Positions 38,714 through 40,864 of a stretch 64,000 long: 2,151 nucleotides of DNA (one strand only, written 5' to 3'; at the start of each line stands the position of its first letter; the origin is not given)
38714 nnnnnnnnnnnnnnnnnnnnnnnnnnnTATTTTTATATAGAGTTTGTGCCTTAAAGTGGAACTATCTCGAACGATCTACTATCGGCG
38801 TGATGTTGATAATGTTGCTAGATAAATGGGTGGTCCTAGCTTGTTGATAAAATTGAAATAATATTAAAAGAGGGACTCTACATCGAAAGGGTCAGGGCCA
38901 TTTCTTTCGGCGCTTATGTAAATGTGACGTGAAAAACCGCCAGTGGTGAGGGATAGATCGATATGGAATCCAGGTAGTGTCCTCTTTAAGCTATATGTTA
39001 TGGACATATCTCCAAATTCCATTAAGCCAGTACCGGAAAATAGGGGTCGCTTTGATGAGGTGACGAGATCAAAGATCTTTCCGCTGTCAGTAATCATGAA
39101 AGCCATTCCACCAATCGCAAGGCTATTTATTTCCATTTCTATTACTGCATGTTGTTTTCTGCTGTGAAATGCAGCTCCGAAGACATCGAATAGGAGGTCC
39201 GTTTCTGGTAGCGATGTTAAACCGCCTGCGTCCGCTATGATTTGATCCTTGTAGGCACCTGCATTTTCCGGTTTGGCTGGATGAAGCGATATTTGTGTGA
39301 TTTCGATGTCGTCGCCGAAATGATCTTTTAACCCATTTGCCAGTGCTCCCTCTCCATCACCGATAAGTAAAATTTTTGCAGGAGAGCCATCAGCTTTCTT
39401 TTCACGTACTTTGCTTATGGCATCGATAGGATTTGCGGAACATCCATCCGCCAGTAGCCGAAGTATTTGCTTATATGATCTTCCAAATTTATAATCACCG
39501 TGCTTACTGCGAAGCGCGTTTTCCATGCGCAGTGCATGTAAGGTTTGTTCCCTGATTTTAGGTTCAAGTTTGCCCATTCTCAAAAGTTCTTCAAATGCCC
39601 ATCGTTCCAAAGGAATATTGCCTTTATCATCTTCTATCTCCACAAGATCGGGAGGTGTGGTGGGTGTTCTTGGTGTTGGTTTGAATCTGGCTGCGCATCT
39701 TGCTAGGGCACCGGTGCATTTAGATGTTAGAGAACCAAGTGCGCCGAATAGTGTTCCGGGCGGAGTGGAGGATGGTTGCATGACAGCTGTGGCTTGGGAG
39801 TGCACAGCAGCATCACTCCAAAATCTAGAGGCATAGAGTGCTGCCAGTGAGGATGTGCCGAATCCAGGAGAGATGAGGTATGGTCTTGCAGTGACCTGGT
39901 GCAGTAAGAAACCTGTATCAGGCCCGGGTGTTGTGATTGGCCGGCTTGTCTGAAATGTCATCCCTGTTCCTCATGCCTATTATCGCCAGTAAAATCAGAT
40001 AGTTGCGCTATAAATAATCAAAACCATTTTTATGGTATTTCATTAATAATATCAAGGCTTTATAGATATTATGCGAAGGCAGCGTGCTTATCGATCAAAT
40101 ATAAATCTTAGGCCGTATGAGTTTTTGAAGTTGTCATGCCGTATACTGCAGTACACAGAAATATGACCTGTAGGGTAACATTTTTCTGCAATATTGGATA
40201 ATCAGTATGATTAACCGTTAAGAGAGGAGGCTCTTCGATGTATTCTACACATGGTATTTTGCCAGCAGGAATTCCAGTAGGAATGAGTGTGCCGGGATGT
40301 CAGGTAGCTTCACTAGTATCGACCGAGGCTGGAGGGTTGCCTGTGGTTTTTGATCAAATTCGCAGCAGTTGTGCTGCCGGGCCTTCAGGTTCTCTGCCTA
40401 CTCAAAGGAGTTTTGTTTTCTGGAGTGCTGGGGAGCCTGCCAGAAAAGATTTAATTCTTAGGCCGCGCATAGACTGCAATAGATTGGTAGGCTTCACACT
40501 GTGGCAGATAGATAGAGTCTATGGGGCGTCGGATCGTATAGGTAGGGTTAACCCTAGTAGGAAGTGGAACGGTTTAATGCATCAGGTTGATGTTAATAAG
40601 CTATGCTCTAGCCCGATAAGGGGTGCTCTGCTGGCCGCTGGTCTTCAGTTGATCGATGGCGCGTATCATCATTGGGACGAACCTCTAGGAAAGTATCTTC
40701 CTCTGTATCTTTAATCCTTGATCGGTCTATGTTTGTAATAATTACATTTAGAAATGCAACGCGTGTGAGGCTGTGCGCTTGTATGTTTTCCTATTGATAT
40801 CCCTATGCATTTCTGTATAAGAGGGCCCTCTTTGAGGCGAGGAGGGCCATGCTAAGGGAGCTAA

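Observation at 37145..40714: Compositionally distinct three-gene islet: putative radical-SAM protein, Rossmann-like protein and small ORF, all with Ser/Thr/Pro/Gly-rich N-termini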

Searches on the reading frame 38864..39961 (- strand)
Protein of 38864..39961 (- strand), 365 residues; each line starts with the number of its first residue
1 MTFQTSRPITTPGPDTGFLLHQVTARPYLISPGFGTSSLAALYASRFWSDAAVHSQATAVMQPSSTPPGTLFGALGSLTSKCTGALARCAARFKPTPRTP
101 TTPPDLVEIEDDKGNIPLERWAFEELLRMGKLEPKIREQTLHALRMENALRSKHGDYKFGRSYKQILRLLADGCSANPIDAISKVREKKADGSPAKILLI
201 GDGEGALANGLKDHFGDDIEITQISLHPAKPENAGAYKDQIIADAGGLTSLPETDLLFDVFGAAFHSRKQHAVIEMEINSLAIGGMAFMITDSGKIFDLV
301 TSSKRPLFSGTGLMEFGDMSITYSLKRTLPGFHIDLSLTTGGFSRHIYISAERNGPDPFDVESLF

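Call 3: search_protein_families(library=pfam, proteins=[window:38864-39961:-], max_evalue=1)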
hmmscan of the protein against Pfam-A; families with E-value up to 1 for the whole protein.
window:38864-39961:- (365 aa): 0 families

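Call 4: search_protein_families(library=ncbifam, proteins=[window:38864-39961:-], max_evalue=1)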
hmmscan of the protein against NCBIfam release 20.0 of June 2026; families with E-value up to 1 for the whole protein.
window:38864-39961:- (365 aa): 0 families

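Call 18: find_homologous_proteins(query=window:38864-39961:-, max_evalue=0.01)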
Query window:38864-39961:- (365 aa): 2 proteins with E <= 0.01 among 4625 candidates.
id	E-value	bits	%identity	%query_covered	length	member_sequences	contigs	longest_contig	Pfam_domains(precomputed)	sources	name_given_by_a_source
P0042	3.2e-243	824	100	100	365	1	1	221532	-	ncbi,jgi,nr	ncbi:MAG: hypothetical protein HN337_07905 [Deltaproteobacteria bacterium]|jgi:hypothetical protein|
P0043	2.3e-116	407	55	100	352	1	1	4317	-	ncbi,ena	-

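Call 20: find_encoding_contigs(protein=P0043, flank=8000, max_places=4)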
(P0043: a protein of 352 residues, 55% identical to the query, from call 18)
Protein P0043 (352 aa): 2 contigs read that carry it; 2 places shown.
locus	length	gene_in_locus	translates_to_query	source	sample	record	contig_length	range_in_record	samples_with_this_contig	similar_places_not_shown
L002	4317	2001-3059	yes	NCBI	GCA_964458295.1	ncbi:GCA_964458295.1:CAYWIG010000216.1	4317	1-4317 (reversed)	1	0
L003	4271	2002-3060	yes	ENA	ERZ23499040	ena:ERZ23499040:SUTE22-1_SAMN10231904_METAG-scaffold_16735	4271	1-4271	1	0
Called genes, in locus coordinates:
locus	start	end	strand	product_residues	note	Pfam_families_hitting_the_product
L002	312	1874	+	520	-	PF00534:Glycos_transf_1, PF13692:Glyco_trans_1_4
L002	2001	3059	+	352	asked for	-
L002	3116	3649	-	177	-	PF13801:Metal_resist, PF07813:LTXXQ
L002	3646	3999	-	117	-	-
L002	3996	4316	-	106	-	?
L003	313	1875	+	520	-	PF00534:Glycos_transf_1, PF13692:Glyco_trans_1_4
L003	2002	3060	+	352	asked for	-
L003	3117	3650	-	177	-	PF13801:Metal_resist, PF07813:LTXXQ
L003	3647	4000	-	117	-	-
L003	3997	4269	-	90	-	?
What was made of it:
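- The relative keeps the 365-like gene without the rSAM-like gene (call 20).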

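Call 54: predict_structure(alignment_id=A2)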
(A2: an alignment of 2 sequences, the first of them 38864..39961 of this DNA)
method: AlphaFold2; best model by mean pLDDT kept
length: 365 residues; sequences in the alignment: 2
mean_pLDDT: 38.6   pTM: 0.31
mean pLDDT of the five models: 38.6, 35.3, 35.0, 34.6, 34.4
residues with pLDDT >= 90: 0; 70-90: 10; 50-70: 69; < 50: 286
segments of 3 or more residues with pLDDT < 50: 1-104, 113-115, 146-178, 226-257, 259-365
pLDDT, mean of each block of 10 residues (from residue 1): 25 34 36 34 36 36 35 35 37 29 45 50 53 55 49 38 42 41 60 66 54 72 48 38 39 47 28 23 28 29 22 20 25 26 23 30 27
secondary structure, 60 per line:
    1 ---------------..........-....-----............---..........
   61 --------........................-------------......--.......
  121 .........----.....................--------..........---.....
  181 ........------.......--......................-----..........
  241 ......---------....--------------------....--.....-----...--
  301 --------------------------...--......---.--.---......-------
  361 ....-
elements in order: H16-25 H27-30 H36-47 H51-60 H69-92 E106-111 E114-119 H120-129 H134-154 H163-172 H176-188 E195-201 H204-218 E219-225 H231-246 E256-259 E280-283 E286-290 E296-298 E327-329 E332-337 E348-353 H361-364
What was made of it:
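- On Class I SAM methyltransferase (365-aa protein): The AlphaFold2 model has pLDDT 38.6 from only two sequences (call 54).
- Closest known: Class I SAM-dependent methyltransferases. Different: The fold could not be modelled (pLDDT 38.6; call 54).
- Tried and rejected: The 365-aa model was too poor to search (call 54).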

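Call 55: find_related_loci(query=A2, collection=metagenome_contigs, flank=10000)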
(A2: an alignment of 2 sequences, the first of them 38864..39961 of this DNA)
Query A2 (365 aa) in metagenome_contigs; peptide patterns used: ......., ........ (x = any residue, [..] = any of these).
246 stretches matched a pattern, but none encodes a relative of the query by tblastn (E <= 1e-3).

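Call 57: find_related_loci(query=A4, collection=genome_contigs, flank=10000)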
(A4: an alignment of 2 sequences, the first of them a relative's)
Query A4 (520 aa) in genome_contigs; peptide patterns used: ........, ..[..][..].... (x = any residue, [..] = any of these).
96 stretches matched a pattern; 1 encode a relative of the query (tblastn E <= 1e-3); 1 distinct loci.
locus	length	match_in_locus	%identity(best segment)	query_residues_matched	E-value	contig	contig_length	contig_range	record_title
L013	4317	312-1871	100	1-520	0e+0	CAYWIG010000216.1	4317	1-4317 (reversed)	MAG TPA_asm: uncultured Myxococcales bacterium isolate SRP077602_co8_292 genome assembly, contig: NODE_27569_length_4317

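Call 58: find_related_loci(query=A4, collection=metagenome_contigs, flank=10000)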
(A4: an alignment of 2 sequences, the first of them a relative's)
Query A4 (520 aa) in metagenome_contigs; peptide patterns used: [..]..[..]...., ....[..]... (x = any residue, [..] = any of these).
91 stretches matched a pattern, but none encodes a relative of the query by tblastn (E <= 1e-3).

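Call 71: search_solved_structures(query=A2, max_evalue=10, show_alignments=2)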
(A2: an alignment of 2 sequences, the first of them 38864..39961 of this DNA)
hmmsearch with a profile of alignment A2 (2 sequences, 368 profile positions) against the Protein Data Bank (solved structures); distinct sequences matched with E-value up to 10: 1.
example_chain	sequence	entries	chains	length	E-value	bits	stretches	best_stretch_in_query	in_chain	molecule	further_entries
3mgj_A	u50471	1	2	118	1.3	11.1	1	185-231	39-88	Uncharacterized protein MJ1480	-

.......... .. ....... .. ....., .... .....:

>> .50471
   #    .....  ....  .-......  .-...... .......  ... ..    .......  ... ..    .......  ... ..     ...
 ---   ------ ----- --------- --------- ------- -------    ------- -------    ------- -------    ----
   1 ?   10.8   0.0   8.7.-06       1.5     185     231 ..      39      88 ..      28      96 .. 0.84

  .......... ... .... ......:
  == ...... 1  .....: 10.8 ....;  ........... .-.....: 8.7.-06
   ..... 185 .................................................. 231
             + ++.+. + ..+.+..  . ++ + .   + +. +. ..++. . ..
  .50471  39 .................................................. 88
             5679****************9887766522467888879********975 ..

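Call 78: search_protein_families(library=padloc, proteins=[window:38864-39961:-], max_evalue=0.1)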
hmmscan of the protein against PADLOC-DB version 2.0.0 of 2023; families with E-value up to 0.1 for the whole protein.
window:38864-39961:- (365 aa): 0 families

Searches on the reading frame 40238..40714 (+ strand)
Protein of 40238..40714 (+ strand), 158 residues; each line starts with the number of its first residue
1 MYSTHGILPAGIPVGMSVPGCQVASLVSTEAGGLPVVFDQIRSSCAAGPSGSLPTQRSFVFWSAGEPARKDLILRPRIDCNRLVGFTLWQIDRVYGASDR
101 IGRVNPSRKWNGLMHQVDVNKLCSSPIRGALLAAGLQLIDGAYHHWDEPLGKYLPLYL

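Call 3: search_protein_families(library=pfam, proteins=[window:40238-40714:+], max_evalue=1)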
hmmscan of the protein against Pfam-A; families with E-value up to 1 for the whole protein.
window:40238-40714:+ (158 aa): 0 families

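Call 4: search_protein_families(library=ncbifam, proteins=[window:40238-40714:+], max_evalue=1)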
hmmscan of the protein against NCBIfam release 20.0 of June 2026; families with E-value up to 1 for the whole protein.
window:40238-40714:+ (158 aa): 0 families

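Call 78: search_protein_families(library=padloc, proteins=[window:40238-40714:+], max_evalue=0.1)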
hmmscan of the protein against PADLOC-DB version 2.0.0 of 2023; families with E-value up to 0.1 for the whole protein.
window:40238-40714:+ (158 aa): 0 families
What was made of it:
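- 40238..40714 (+): 158-aa orphan ORF with a strong GGAGG ribosome-binding site and a P/G/S-rich first 60 residues. No family hit (calls 3, 4, 78).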
